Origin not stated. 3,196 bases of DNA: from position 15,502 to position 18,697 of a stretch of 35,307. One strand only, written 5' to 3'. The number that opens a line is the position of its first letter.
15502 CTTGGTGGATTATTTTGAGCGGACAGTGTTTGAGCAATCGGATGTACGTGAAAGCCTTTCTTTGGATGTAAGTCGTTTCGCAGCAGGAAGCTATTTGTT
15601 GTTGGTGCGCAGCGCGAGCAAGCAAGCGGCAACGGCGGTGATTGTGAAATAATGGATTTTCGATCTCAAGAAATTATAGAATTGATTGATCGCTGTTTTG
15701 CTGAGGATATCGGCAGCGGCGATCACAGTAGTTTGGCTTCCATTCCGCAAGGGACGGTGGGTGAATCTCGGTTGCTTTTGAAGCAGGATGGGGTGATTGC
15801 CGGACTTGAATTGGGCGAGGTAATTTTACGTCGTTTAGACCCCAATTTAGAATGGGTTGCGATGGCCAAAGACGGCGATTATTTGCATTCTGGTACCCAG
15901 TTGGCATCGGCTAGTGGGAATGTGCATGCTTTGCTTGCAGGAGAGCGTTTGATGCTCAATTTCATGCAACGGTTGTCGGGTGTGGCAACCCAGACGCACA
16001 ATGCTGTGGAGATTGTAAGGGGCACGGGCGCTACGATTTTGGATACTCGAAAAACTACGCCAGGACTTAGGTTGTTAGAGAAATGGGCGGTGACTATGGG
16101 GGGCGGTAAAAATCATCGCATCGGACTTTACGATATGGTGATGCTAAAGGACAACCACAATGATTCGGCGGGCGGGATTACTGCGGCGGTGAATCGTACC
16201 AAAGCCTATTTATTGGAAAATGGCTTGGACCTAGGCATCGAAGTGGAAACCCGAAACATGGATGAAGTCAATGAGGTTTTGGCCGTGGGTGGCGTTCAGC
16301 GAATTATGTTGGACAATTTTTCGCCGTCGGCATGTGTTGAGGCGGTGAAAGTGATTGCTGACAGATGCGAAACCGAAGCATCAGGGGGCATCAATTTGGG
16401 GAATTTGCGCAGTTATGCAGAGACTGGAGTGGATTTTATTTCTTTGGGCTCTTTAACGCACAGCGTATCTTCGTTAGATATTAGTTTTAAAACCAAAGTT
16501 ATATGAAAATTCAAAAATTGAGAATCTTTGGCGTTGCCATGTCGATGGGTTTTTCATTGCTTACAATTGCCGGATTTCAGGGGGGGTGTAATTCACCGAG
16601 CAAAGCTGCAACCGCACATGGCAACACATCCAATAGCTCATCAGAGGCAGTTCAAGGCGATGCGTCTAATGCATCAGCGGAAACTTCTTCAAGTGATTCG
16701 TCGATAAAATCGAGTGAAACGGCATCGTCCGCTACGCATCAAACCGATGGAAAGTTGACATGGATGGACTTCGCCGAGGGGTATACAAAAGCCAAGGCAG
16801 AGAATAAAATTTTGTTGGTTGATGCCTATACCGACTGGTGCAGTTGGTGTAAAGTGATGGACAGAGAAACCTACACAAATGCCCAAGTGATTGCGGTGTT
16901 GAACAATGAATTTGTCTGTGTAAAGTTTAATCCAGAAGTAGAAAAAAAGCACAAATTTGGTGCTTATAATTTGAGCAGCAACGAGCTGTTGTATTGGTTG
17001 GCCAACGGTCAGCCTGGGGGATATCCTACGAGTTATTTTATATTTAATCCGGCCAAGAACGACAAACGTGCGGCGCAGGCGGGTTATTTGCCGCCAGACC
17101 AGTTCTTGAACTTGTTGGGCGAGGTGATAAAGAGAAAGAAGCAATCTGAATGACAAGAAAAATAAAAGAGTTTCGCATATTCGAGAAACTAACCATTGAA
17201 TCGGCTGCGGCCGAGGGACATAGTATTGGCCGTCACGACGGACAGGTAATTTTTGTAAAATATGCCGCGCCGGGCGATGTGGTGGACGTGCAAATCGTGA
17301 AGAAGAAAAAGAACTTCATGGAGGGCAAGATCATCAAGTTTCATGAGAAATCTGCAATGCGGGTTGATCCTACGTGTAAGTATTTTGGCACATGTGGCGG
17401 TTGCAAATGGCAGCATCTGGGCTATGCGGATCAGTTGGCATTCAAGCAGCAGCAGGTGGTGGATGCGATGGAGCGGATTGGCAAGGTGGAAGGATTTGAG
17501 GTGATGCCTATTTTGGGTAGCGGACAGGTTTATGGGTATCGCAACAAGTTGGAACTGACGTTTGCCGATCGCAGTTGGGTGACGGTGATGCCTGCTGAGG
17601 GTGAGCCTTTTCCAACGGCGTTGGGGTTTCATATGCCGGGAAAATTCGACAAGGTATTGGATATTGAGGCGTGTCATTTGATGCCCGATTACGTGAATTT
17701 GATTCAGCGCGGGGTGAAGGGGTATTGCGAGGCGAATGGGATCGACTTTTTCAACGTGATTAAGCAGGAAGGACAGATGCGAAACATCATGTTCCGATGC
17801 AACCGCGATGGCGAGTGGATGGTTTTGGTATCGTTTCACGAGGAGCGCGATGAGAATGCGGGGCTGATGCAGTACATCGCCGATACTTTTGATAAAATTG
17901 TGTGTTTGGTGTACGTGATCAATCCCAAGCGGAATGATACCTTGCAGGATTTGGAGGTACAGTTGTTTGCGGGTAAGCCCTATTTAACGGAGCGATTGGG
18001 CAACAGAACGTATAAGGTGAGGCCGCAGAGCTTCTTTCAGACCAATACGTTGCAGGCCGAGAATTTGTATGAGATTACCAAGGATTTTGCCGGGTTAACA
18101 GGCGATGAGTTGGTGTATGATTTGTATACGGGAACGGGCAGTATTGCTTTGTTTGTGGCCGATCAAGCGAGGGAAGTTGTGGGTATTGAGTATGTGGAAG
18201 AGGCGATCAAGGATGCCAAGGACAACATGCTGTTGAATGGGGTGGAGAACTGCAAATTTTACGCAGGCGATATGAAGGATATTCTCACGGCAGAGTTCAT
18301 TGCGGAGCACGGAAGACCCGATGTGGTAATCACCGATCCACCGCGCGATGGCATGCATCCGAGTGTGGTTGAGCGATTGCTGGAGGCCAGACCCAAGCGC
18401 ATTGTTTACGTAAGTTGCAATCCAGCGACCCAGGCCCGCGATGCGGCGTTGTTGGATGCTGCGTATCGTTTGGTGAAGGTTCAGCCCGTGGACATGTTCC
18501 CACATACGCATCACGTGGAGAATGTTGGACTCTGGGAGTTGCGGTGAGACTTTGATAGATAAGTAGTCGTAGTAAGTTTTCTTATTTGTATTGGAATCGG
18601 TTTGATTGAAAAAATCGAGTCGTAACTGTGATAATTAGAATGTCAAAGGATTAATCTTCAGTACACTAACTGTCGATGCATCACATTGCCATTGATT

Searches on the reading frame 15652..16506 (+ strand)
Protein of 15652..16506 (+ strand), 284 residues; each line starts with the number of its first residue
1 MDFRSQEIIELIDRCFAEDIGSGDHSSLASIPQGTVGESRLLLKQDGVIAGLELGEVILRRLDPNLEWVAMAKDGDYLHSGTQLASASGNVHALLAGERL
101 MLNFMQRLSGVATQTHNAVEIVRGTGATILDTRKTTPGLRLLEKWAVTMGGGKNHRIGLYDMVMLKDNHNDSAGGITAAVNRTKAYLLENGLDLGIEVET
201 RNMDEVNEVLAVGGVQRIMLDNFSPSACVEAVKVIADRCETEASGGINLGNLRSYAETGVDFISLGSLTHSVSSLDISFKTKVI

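Call 17: search_protein_families(library=pfam, proteins=[window:15652-16506:+], max_evalue=0.0001)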
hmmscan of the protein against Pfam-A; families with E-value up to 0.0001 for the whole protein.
window:15652-16506:+ (284 aa): 2 families
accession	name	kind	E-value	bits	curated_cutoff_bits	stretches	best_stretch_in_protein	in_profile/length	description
PF01729.25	QRPTase_C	-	4.2e-55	186.5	23.1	1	111-280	1-169/169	Quinolinate phosphoribosyl transferase, C-terminal domain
PF02749.22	QRPTase_N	-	2.7e-14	53.6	27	1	27-109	4-82/82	Quinolinate phosphoribosyl transferase, N-terminal domain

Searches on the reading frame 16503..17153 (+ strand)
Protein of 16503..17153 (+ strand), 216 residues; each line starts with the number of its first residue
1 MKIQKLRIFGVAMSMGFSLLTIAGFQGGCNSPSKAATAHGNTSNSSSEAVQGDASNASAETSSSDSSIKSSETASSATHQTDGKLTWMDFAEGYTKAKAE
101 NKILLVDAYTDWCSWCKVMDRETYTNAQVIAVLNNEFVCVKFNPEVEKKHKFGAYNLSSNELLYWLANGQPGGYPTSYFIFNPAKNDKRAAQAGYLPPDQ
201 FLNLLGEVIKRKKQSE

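Call 17: search_protein_families(library=pfam, proteins=[window:16503-17153:+], max_evalue=0.0001)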
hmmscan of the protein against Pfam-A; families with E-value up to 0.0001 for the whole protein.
window:16503-17153:+ (216 aa): 3 families
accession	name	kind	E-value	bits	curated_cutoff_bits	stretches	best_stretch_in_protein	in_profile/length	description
PF03190.21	Thioredox_DsbH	-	9.8e-15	55.3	27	1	80-199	15-125/163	Protein of unknown function, DUF255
PF13899.12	Thioredoxin_7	-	8.1e-11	42.3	27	1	86-150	1-66/83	Thioredoxin-like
PF13098.12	Thioredoxin_2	-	1.9e-06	28.6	27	1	97-205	1-104/104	Thioredoxin-like domain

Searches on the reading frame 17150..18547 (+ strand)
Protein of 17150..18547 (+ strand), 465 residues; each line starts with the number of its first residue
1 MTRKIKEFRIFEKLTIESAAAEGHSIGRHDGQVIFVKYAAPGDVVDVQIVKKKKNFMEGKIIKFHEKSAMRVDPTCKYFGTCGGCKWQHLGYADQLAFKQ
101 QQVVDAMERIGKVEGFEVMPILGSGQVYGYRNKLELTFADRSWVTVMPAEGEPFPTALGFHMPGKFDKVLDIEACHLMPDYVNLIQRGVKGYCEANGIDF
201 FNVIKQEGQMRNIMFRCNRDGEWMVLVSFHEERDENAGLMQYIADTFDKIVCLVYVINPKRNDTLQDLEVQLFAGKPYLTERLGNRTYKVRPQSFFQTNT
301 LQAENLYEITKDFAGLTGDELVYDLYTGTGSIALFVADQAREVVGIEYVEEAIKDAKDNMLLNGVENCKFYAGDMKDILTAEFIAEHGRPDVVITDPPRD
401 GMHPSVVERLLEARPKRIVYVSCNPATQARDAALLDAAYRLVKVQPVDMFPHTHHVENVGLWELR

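Call 17: search_protein_families(library=pfam, proteins=[window:17150-18547:+], max_evalue=0.0001)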
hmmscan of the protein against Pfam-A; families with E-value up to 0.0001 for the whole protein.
window:17150-18547:+ (465 aa): 6 families
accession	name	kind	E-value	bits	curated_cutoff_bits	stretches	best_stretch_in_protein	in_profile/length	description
PF05958.17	tRNA_U5-meth_tr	-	4.1e-18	66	23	1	285-458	169-350/357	tRNA (Uracil-5-)-methyltransferase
PF13847.12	Methyltransf_31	-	3.8e-13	49.8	27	1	320-396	5-81/145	Methyltransferase domain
PF01938.26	TRAM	-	2.7e-10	40.4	21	1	15-62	11-61/61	TRAM domain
PF13649.12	Methyltransf_25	-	9.6e-07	29.9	27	1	322-379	1-59/97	Methyltransferase domain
PF02475.24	TRM5-TYW2_MTfase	-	1.4e-05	25.5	28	1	319-385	37-105/164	TRM5/TYW2 methyltransferase domain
PF05175.20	MTS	-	4.6e-05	23.5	23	1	322-413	35-125/170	Methyltransferase small domain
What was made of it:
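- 17150..18547 (+): Conserved island flank: rlmD-like RNA (uracil-5) methyltransferase; GC3 0.61. Pfam (call 17).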
